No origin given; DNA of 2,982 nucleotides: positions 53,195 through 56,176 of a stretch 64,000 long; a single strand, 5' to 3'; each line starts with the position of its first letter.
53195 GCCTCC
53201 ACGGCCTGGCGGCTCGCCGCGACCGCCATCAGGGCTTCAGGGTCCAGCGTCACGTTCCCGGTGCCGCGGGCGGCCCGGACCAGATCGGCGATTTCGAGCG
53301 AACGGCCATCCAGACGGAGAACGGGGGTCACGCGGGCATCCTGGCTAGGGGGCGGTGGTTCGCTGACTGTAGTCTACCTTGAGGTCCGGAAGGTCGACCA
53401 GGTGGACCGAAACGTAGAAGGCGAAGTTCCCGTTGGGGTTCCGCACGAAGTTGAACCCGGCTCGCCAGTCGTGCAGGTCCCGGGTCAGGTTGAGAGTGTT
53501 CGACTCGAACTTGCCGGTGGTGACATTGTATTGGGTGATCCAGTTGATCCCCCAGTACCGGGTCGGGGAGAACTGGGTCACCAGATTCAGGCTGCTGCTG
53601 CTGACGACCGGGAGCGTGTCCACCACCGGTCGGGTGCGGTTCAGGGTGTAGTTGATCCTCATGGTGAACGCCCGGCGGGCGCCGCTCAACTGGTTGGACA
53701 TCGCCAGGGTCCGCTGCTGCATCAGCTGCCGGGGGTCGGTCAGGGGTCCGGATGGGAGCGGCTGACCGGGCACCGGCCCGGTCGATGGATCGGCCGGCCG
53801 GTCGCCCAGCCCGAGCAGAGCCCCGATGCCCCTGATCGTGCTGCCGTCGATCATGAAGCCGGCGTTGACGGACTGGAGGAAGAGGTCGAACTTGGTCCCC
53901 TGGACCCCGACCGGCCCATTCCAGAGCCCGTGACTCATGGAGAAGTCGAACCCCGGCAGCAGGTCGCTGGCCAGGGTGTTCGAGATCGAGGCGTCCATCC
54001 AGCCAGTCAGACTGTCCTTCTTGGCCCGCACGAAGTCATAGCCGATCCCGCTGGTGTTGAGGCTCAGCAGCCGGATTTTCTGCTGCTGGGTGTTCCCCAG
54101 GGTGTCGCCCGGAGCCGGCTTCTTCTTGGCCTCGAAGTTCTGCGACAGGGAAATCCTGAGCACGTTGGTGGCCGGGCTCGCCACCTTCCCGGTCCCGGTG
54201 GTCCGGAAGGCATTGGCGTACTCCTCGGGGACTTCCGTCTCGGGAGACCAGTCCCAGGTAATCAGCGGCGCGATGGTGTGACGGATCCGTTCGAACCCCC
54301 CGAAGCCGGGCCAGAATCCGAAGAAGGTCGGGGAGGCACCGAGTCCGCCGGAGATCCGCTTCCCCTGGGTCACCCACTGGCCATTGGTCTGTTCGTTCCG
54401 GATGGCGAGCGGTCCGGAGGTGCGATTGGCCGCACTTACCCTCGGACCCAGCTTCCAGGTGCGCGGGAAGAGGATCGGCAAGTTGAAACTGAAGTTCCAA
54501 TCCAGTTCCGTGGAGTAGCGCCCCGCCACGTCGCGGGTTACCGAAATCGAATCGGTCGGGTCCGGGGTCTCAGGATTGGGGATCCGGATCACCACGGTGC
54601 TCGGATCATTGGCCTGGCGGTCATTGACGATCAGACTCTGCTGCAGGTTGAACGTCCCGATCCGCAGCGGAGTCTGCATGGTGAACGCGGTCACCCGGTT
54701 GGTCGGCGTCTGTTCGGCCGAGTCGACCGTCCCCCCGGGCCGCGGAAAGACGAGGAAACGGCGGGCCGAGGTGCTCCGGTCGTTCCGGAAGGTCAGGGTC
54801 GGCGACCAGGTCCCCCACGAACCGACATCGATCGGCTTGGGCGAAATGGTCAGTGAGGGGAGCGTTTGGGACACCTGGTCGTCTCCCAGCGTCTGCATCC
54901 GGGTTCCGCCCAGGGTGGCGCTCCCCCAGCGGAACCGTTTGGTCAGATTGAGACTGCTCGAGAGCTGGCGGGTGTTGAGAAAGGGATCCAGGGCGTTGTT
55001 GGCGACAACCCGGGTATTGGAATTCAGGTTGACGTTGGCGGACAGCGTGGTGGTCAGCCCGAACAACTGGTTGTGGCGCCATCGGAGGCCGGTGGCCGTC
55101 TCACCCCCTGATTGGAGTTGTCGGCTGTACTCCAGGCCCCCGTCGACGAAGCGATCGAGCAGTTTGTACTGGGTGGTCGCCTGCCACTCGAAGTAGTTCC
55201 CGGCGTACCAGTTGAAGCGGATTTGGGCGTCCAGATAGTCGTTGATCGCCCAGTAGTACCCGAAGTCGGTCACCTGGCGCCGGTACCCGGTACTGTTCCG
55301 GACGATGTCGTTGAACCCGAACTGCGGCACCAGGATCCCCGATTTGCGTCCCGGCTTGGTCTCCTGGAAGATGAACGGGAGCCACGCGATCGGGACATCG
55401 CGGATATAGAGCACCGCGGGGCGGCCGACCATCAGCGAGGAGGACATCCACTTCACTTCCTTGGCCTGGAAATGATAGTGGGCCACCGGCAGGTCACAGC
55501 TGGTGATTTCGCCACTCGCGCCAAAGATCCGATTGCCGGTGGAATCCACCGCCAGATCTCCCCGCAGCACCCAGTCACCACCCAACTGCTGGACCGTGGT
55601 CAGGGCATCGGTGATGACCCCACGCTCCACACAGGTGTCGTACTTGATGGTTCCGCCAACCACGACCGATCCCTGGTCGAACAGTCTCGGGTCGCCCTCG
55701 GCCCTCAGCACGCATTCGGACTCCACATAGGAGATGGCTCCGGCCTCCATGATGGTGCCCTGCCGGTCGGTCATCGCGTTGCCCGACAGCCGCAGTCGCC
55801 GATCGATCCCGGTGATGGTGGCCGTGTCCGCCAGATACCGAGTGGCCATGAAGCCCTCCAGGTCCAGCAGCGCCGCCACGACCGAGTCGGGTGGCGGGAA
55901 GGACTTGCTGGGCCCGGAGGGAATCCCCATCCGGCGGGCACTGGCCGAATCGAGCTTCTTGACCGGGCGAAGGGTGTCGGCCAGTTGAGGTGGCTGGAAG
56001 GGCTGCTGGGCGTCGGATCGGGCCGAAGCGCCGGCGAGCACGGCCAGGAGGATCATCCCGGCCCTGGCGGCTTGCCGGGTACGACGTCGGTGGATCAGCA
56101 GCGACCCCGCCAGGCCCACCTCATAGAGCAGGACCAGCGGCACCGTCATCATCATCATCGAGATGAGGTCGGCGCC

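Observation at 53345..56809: TatC and an LptD-like outer-membrane protein are encoded as one uninterrupted 1154-codon ORF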

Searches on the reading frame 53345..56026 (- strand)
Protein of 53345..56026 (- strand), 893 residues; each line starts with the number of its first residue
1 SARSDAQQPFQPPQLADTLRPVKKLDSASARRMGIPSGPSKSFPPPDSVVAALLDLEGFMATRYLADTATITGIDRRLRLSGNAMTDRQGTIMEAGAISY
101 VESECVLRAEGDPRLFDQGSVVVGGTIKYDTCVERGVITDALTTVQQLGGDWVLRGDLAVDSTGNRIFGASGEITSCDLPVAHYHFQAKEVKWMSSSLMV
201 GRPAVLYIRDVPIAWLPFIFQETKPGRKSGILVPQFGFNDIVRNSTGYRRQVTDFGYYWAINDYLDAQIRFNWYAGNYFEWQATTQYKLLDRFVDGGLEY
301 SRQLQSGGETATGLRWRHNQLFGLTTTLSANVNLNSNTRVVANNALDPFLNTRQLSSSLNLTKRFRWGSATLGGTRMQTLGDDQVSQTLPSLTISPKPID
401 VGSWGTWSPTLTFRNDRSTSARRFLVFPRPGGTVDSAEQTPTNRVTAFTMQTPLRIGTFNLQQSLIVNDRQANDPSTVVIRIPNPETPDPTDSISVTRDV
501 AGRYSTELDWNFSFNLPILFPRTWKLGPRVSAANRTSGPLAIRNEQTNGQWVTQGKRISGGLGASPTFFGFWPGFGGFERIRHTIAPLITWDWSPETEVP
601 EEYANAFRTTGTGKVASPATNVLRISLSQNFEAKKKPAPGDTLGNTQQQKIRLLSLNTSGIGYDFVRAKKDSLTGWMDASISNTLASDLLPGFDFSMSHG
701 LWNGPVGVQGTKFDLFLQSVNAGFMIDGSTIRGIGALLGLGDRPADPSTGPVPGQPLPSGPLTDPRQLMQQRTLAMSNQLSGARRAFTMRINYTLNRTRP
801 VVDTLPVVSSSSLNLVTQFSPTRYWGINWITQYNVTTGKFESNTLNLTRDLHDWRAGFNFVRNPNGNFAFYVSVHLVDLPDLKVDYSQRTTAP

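Call 21: search_protein_representatives(protein=window:53345-56026:-)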
Query: 893 residues. Proteins with E-value up to 0.001 (for the whole library): 2280; up to 1e-10: 1340; up to 1e-30: 336. The best 150 are listed.
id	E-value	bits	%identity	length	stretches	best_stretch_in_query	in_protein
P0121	3.2e-261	885.8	46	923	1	18-890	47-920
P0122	5.4e-251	852.0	47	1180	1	3-893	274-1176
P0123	2.4e-228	777.1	43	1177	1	17-890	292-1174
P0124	6.6e-222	755.8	44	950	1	8-893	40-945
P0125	1.7e-215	734.6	44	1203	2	11-808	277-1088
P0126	1.5e-208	711.5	42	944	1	26-890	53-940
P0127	2.3e-198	677.8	42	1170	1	29-893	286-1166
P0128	6.9e-196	669.7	45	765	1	23-717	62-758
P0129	5.5e-190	650.1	45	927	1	41-757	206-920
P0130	1.8e-184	631.9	44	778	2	154-809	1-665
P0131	7.2e-148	510.8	39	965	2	43-799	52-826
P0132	3.7e-145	501.8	37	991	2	42-802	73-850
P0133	1.1e-144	500.3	37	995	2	40-810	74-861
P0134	6.3e-142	491.1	46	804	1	21-536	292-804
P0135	1.0e-141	490.4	55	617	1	15-409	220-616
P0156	8.6e-118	411.3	37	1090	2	48-637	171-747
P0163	1.7e-112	393.7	36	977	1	24-890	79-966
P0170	1.5e-108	380.7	34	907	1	40-890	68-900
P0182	6.1e-102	358.8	32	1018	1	42-893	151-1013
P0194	3.1e-96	339.9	36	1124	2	36-397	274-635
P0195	3.1e-96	339.9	33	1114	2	92-638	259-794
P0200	4.3e-95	336.2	33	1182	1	28-891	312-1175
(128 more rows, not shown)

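Call 26: find_related_loci(query=A2, collection=genome_contigs, flank=6000)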
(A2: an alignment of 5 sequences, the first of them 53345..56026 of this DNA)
Query A2 (893 aa) in genome_contigs; peptide patterns used: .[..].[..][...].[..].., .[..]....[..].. (x = any residue, [..] = any of these).
600 stretches matched a pattern (row limit reached: there are more); 593 encode a relative of the query (tblastn E <= 1e-3); the best 80 are kept; 80 distinct loci.
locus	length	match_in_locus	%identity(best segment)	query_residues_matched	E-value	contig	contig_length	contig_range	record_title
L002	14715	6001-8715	49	1-890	0e+0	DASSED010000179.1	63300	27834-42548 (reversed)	MAG TPA_asm: Gemmatimonadales bacterium isolate SMAG_U968 k141_697635, whole genome shotgun sequence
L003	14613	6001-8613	50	19-890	0e+0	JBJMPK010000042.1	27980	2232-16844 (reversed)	MAG: Gemmatimonadales bacterium isolate H1_16_all_fractions_metab_conc_20_65_10 k255_1063341, whole genome shotgun seque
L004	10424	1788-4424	50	8-890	0e+0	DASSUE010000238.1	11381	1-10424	MAG TPA_asm: Gemmatimonadales bacterium isolate SMAG_U559 k141_1236013, whole genome shotgun sequence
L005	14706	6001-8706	49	3-890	0e+0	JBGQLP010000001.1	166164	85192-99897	MAG: Gemmatimonadota bacterium isolate OBJ2_061818_050_35 k141_1057983_length_166164_cov_23.6524, whole genome shotgun s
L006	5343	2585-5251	49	7-890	0e+0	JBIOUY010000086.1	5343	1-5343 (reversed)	MAG: Gemmatimonadales bacterium isolate MAG122 k127_2093232, whole genome shotgun sequence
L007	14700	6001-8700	48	1-890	0e+0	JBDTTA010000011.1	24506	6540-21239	MAG: Gemmatimonadales bacterium isolate cluster3_bin.285 NODE_6624_length_24506_cov_11.803934, whole genome shotgun sequ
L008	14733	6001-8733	48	3-890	0e+0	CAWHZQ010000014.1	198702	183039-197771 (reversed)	MAG: uncultured Gemmatimonadales bacterium isolate MFD08821.bin.2.30 genome assembly, contig: contig_45340, whole genome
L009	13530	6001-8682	48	5-890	0e+0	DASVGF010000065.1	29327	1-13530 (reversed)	MAG TPA_asm: Gemmatimonadales bacterium isolate SMAG_U2108 k141_660159, whole genome shotgun sequence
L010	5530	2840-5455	49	23-893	0e+0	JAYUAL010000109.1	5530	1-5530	MAG: Gemmatimonadales bacterium isolate GFS_6476 GFS_6476_108, whole genome shotgun sequence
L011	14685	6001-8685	48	8-890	0e+0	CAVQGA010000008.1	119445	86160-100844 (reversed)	MAG: uncultured Gemmatimonadales bacterium isolate MFD08416.bin.1.3 genome assembly, contig: contig_28327, whole genome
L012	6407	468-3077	47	19-890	0e+0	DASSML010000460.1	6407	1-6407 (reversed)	MAG TPA_asm: Gemmatimonadales bacterium isolate SMAG_U1197 k141_1349787, whole genome shotgun sequence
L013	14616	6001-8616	48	19-890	0e+0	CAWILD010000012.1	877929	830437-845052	MAG: uncultured Gemmatimonadales bacterium isolate MFD05176.bin.1.238 genome assembly, contig: contig_49862, whole genom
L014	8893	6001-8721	48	3-890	0e+0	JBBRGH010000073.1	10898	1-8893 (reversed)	MAG: Gemmatimonadales bacterium isolate Co_metawrap_2612 Cmw_2612_k141_15912075_length_10898_cov_8.0000, whole genome sh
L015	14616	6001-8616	48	20-890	0e+0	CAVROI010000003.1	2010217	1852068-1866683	MAG: uncultured Gemmatimonadales bacterium isolate MFD04944.bin.1.29 genome assembly, contig: contig_49812, whole genome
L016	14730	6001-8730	46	6-890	0e+0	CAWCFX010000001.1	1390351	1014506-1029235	MAG: uncultured Gemmatimonadales bacterium isolate MFD01275.bin.1.276 genome assembly, contig: contig_10192, whole genom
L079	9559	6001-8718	34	46-890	2e-151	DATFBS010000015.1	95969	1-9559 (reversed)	MAG TPA_asm: Gemmatimonadaceae bacterium isolate SMAG_U8534 k141_1850676, whole genome shotgun sequence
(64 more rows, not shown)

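Call 42: search_protein_families(library=pfam, proteins=[P0194, P0195, P0200, P0182, P0122, P0125, P0124, P0156], max_evalue=0.001)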
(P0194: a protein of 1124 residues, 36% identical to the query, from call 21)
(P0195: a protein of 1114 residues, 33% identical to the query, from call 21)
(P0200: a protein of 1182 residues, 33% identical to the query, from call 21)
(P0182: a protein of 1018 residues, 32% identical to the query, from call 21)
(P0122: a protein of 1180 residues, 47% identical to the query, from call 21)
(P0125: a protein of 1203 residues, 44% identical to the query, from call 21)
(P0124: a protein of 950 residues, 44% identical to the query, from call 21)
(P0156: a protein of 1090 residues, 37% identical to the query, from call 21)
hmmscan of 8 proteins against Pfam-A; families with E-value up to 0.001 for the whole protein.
P0194 (1124 aa): 3 families
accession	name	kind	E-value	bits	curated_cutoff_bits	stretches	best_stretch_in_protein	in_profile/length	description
PF00902.23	TatC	-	4.3e-61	206.8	25.1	1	15-227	1-208/208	Sec-independent protein translocase protein (TatC)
PF19838.5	LptD_2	-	9.6e-26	90.9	22.5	2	436-644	1-213/464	LptD protein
PF03968.19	LptD_N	-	4.7e-06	27.2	20.4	0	300-344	69-112/113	LptA/(LptD N-terminal domain) LPS transport protein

P0195 (1114 aa): 1 family
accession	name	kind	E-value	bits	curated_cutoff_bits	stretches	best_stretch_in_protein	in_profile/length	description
PF19838.5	LptD_2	-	2.5e-30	106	22.5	1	367-772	2-369/464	LptD protein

P0200 (1182 aa): 2 families
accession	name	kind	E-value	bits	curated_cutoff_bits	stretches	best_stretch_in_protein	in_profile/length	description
PF00902.23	TatC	-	1.7e-59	201.5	25.1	1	15-224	1-206/208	Sec-independent protein translocase protein (TatC)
PF19838.5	LptD_2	-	7.8e-33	114.3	22.5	1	486-889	2-407/464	LptD protein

P0182 (1018 aa): 1 family
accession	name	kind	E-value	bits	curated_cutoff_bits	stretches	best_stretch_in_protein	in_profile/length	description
PF19838.5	LptD_2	-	2.9e-35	122.3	22.5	1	310-702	2-356/464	LptD protein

P0122 (1180 aa): 2 families
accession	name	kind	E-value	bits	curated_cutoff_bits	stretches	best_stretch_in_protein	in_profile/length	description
PF00902.23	TatC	-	3.2e-61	207.2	25.1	1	12-224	1-208/208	Sec-independent protein translocase protein (TatC)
PF19838.5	LptD_2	-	4.6e-37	128.2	22.5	2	474-669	2-202/464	LptD protein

P0125 (1203 aa): 2 families
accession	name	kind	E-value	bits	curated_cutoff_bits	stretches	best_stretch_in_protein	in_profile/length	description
PF00902.23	TatC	-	2.2e-53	181.6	25.1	1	12-224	1-208/208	Sec-independent protein translocase protein (TatC)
PF19838.5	LptD_2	-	2e-30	106.4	22.5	1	473-881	1-362/464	LptD protein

P0124 (950 aa): 1 family
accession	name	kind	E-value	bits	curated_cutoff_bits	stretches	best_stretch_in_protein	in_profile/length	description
PF19838.5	LptD_2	-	2.4e-34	119.3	22.5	2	236-460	2-237/464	LptD protein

P0156 (1090 aa): 1 family
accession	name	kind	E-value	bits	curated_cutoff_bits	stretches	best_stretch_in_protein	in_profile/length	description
PF19838.5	LptD_2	-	1.4e-31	110.2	22.5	1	328-749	2-409/464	LptD protein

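Call 48: list_cluster_members(proteins=[P0194, P0200, P0163, P0170, P0124, P0126, P0131, P0132, P0123, P0001])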
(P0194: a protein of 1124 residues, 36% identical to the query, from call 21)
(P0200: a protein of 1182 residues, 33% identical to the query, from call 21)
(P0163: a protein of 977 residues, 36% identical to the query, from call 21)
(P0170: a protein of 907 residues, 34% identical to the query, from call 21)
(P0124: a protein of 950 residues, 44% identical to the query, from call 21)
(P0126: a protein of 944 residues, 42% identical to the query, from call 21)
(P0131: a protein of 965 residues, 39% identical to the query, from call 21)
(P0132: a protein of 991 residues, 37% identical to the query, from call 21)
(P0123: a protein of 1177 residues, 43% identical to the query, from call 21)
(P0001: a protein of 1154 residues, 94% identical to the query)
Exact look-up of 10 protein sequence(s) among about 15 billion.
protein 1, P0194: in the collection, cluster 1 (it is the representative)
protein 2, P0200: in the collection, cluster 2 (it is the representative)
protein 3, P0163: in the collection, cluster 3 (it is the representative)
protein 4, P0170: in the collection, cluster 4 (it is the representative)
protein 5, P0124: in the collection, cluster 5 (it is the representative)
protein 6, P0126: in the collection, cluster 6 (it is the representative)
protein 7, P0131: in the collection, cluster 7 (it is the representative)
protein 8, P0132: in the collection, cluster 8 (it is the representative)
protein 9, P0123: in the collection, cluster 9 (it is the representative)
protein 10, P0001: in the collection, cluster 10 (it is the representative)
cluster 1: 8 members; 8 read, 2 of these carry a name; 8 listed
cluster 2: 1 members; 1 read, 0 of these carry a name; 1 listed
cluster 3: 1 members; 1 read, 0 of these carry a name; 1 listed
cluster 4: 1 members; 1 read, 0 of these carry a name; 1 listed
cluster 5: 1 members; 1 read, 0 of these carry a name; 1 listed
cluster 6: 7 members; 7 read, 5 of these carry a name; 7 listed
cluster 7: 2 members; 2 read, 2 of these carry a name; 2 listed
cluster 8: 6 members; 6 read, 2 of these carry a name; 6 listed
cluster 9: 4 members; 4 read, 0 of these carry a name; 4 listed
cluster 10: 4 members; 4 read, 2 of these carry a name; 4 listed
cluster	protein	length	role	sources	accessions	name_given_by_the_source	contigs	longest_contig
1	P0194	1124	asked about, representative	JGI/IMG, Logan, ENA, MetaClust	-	\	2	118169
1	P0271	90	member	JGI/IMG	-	hypothetical protein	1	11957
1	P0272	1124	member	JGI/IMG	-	-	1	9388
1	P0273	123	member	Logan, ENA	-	-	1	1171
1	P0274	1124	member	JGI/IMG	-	-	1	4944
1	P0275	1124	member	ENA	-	-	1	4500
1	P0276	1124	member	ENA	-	-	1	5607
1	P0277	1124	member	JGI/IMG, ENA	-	-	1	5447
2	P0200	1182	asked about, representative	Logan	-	-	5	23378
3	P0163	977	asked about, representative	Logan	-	-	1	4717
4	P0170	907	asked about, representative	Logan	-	-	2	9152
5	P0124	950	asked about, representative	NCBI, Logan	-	-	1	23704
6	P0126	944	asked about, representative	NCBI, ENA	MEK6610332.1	MAG: putative LPS assembly protein LptD [Gemmatimonadota bacterium]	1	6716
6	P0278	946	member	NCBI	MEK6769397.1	MAG: putative LPS assembly protein LptD [Gemmatimonadota bacterium]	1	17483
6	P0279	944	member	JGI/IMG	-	hypothetical protein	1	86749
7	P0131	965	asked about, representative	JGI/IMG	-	hypothetical protein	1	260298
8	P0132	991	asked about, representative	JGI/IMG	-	lipopolysaccharide assembly outer membrane protein LptD (OstA)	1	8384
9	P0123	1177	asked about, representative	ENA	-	-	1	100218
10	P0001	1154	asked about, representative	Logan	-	-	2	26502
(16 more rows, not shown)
